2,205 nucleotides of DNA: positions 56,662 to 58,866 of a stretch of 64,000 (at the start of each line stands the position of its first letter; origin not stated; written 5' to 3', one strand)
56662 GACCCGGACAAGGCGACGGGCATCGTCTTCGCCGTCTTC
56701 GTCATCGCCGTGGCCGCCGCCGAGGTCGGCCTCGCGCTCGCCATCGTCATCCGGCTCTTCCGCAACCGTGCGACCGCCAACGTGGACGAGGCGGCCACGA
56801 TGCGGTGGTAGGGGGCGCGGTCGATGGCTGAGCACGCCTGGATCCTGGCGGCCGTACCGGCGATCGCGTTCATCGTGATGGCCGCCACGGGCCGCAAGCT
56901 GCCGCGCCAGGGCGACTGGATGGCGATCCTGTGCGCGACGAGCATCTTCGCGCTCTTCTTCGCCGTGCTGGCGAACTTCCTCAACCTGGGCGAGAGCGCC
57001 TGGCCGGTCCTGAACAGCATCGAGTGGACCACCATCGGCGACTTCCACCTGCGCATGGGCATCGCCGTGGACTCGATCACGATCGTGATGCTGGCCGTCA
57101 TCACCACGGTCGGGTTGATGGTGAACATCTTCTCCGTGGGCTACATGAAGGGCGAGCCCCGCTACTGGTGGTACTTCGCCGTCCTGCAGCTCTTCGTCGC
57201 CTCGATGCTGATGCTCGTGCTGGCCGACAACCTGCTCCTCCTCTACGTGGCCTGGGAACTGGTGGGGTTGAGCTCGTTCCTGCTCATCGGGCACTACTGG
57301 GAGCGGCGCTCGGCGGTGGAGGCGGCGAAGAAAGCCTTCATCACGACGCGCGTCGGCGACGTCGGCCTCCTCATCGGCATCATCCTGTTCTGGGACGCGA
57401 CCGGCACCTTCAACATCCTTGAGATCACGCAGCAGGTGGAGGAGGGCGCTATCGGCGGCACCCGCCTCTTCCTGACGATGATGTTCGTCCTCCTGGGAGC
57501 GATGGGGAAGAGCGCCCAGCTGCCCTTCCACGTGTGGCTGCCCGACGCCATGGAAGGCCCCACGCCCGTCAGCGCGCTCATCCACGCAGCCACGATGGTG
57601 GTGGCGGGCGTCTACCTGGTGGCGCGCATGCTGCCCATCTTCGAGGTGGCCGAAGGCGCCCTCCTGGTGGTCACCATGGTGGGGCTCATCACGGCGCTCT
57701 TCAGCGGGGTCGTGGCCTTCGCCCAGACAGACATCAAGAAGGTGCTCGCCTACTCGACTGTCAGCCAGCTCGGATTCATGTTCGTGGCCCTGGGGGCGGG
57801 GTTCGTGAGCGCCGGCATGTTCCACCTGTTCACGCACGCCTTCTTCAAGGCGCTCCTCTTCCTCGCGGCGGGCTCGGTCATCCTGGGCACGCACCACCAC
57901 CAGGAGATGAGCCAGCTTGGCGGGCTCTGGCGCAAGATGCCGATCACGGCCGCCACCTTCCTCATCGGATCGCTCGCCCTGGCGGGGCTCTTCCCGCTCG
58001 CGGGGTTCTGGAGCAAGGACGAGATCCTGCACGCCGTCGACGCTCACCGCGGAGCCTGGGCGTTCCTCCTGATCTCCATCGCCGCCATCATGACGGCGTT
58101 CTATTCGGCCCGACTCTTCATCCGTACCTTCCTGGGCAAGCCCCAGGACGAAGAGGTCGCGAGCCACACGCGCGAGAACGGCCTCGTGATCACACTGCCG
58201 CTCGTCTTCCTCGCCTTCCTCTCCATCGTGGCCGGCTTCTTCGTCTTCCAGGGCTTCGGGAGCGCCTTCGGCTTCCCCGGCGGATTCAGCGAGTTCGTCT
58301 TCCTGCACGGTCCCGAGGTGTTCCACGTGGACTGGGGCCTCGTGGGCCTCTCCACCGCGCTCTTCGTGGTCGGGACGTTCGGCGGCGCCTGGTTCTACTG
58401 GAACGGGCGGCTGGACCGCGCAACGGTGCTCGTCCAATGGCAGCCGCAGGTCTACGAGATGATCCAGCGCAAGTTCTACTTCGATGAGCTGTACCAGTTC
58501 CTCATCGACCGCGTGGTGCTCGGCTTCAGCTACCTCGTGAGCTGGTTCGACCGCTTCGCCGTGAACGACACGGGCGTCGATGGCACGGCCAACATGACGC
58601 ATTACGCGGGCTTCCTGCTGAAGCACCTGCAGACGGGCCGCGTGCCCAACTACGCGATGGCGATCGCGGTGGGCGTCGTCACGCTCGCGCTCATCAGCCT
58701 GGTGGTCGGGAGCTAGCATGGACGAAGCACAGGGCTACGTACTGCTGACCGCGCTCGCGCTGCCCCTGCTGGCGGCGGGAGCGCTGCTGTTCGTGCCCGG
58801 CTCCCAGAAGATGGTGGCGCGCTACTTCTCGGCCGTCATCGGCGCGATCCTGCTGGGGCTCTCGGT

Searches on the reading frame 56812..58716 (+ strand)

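Call 16: search_protein_families(library=pfam, proteins=[window:56812-58716:+], max_evalue=0.01)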
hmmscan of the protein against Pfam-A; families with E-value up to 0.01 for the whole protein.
window:56812-58716:+ (634 aa): 3 families
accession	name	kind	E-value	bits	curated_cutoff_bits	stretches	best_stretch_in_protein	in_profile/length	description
PF00361.26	Proton_antipo_M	-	2.7e-83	280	21.5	1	138-428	1-294/294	NADH:quinone oxidoreductase/Mrp antiporter, TM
PF00662.26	Proton_antipo_N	-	1.2e-16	60.7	24.5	1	72-122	1-51/51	NADH-Ubiquinone oxidoreductase (complex I), chain 5 N-terminus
PF06455.17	NADH5_C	-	0.00033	20.7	28.2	1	431-478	1-47/181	NADH dehydrogenase subunit 5 C-terminus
